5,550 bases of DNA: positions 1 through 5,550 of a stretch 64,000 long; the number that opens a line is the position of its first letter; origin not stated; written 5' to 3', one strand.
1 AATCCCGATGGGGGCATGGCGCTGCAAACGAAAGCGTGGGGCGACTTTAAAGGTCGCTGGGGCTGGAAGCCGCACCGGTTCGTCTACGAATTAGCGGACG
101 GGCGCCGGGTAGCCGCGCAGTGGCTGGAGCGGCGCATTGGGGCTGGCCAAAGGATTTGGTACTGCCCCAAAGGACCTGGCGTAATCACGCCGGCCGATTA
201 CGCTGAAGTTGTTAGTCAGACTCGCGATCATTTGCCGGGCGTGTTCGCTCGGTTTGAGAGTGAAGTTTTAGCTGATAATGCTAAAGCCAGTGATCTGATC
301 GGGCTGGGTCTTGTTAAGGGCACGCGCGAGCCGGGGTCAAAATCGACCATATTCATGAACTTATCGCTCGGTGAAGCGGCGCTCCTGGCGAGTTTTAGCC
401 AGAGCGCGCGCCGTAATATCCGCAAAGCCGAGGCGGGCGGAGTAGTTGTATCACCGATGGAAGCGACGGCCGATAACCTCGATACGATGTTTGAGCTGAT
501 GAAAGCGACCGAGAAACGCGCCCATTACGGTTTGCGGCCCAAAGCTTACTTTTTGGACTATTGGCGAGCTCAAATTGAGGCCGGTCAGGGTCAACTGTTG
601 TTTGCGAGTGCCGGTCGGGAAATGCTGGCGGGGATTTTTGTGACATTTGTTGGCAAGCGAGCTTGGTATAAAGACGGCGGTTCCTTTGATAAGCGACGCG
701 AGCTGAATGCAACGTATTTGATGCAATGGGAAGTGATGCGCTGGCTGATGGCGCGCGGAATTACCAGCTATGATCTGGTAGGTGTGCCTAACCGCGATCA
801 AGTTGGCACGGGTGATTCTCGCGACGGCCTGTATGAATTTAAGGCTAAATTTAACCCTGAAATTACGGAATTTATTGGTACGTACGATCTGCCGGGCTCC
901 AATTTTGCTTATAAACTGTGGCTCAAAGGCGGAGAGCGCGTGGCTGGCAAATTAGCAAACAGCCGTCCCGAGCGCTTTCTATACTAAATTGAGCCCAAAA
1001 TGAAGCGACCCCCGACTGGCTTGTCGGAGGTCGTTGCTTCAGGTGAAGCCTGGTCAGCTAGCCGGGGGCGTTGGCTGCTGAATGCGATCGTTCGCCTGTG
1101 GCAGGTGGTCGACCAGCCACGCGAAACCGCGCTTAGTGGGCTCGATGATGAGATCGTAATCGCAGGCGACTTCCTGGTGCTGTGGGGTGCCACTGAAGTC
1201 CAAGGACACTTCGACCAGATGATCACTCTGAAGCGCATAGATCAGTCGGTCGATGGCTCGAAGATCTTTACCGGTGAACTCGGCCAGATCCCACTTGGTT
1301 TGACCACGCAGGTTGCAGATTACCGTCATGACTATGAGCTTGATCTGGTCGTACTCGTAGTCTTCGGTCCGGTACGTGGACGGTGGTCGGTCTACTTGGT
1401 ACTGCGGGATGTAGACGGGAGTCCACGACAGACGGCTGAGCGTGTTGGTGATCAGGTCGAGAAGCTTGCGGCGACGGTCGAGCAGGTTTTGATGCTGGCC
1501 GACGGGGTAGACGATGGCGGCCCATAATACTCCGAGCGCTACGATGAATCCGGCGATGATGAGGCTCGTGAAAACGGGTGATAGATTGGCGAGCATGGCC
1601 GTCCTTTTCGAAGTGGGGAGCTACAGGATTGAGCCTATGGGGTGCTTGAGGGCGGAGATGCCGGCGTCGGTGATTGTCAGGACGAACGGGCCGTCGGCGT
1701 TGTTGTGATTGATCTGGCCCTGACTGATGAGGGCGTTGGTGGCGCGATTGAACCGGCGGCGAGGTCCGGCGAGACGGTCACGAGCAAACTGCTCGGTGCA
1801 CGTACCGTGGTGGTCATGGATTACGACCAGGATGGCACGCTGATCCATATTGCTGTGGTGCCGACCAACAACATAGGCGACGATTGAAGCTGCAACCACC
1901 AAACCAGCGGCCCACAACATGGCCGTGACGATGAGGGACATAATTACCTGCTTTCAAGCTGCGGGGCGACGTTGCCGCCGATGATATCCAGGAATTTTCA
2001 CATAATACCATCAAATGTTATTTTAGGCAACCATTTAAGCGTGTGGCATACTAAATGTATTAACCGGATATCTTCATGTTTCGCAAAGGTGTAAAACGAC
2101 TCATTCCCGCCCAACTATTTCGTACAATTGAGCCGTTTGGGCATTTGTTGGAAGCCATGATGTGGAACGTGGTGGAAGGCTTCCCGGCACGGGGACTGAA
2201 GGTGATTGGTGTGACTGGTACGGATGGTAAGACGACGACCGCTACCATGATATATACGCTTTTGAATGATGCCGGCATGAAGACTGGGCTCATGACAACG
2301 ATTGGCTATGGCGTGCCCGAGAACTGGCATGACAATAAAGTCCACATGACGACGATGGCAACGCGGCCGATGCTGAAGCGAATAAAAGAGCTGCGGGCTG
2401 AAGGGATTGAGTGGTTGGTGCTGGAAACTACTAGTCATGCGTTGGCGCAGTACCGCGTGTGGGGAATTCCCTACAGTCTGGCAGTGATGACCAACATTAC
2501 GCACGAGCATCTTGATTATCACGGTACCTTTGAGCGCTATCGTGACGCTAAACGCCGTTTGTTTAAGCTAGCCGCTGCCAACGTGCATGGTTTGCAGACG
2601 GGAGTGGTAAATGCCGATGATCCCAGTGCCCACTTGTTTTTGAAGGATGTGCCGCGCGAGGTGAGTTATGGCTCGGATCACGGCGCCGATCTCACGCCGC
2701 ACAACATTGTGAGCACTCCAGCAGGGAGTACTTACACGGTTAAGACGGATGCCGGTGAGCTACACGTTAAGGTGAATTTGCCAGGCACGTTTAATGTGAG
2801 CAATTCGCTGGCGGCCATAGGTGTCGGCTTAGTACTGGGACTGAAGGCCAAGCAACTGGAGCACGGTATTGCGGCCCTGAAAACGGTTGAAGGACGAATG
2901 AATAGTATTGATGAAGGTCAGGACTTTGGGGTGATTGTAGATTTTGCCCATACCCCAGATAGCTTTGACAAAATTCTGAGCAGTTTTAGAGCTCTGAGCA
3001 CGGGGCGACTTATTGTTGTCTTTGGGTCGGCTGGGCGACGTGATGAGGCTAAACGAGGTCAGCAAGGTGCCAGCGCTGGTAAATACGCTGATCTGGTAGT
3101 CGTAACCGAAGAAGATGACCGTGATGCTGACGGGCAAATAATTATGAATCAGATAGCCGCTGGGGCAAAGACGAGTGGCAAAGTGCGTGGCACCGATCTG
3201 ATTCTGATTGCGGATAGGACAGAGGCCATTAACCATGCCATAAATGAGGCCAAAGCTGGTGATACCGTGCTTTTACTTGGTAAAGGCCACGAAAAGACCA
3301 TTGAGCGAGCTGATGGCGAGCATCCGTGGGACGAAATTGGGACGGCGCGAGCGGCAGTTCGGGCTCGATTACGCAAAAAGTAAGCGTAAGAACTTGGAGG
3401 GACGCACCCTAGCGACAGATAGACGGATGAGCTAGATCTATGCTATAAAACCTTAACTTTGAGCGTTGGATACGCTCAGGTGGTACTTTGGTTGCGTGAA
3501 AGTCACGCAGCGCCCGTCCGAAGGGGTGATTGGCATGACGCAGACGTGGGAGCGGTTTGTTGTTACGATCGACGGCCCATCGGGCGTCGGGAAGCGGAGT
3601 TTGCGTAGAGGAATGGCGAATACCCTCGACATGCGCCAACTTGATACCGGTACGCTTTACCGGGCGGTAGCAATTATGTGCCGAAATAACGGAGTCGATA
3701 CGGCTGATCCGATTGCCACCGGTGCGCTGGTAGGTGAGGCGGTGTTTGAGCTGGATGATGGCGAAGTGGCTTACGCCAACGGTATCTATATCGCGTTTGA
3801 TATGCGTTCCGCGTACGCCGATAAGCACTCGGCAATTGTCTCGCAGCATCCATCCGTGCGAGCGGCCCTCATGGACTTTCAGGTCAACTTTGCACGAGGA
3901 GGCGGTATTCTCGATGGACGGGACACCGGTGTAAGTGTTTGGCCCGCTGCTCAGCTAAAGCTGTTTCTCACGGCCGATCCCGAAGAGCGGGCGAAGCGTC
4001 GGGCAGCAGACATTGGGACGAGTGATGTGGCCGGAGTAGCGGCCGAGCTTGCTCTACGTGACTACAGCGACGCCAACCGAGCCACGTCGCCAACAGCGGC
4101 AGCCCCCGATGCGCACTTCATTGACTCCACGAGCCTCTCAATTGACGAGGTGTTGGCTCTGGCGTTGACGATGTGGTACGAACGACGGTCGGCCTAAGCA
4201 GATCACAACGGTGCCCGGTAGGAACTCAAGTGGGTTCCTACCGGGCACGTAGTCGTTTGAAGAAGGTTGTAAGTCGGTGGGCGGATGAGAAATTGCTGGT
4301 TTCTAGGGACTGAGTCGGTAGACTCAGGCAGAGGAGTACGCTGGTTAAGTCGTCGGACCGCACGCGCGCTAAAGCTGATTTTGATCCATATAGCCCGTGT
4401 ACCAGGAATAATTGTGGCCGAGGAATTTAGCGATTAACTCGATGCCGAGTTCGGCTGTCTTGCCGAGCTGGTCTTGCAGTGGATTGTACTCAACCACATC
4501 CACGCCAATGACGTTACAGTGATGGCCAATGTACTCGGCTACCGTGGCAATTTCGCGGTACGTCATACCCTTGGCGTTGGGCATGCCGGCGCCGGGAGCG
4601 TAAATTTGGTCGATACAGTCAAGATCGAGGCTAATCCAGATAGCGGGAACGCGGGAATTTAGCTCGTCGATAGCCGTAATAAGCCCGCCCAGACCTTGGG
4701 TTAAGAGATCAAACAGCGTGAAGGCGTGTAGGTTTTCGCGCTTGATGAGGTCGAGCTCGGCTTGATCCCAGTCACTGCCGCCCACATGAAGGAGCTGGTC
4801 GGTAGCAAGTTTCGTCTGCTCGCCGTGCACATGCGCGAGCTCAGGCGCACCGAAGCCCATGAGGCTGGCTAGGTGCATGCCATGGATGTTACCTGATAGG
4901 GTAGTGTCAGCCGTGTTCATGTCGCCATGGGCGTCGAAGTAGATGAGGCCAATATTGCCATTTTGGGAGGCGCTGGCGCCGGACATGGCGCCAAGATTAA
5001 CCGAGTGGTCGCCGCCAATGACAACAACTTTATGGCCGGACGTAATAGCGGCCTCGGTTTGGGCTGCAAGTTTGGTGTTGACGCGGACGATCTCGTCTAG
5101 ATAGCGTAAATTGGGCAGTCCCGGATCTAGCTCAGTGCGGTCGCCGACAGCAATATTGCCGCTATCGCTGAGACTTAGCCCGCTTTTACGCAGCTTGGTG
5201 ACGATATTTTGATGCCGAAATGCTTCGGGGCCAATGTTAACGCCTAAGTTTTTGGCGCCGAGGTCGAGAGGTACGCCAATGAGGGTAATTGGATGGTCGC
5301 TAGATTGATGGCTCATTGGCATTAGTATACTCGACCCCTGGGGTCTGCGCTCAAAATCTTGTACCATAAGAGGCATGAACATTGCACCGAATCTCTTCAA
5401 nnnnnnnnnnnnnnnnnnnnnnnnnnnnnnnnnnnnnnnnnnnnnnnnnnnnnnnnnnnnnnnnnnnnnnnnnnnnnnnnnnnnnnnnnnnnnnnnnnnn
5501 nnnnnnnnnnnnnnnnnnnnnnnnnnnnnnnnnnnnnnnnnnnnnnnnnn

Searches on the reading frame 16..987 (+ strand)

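Call 85: search_protein_families(library=pfam, proteins=[window:16-987:+], max_evalue=0.001)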
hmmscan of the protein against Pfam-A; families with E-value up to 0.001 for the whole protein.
window:16-987:+ (323 aa): 2 families
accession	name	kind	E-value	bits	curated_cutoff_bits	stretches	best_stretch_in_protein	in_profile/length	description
PF02388.22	FemAB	-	1.3e-32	113.6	24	2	196-301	299-400/406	FemAB family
PF13480.13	Acetyltransf_6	-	7.8e-16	59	22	1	126-256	2-136/143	Acetyltransferase (GNAT) domain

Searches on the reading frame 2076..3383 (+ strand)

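Call 85: search_protein_families(library=pfam, proteins=[window:2076-3383:+], max_evalue=0.001)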
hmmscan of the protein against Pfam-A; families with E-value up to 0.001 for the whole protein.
window:2076-3383:+ (435 aa): 2 families
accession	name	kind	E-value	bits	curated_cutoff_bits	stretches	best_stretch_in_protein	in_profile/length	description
PF08245.18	Mur_ligase_M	-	1.2e-45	156.4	24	1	46-250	1-199/200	Mur ligase middle domain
PF02875.26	Mur_ligase_C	-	2.5e-27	96.6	28.4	1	273-404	1-127/127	Mur ligase, glutamate ligase domain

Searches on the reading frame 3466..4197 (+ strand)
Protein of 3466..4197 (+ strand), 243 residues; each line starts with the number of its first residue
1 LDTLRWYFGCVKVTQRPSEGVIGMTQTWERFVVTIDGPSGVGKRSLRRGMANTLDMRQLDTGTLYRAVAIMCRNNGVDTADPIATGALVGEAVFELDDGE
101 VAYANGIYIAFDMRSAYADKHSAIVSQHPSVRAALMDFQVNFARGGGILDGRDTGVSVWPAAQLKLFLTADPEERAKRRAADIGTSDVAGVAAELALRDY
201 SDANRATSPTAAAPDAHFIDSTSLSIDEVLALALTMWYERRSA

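Call 85: search_protein_families(library=pfam, proteins=[window:3466-4197:+], max_evalue=0.001)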
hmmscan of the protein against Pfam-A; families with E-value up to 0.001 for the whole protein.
window:3466-4197:+ (243 aa): 1 family
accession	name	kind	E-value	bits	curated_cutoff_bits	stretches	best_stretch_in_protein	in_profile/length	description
PF02224.24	Cytidylate_kin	-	1.1e-44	153.1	26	1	33-235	1-207/211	Cytidylate kinase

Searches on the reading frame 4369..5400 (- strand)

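Call 85: search_protein_families(library=pfam, proteins=[window:4369-5400:-], max_evalue=0.001)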
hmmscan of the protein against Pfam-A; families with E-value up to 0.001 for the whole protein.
window:4369-5400:- (343 aa): 1 family
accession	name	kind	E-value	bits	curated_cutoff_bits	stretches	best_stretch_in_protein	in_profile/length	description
PF00491.26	Arginase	-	3.8e-55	187.8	22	1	38-326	3-277/280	Arginase family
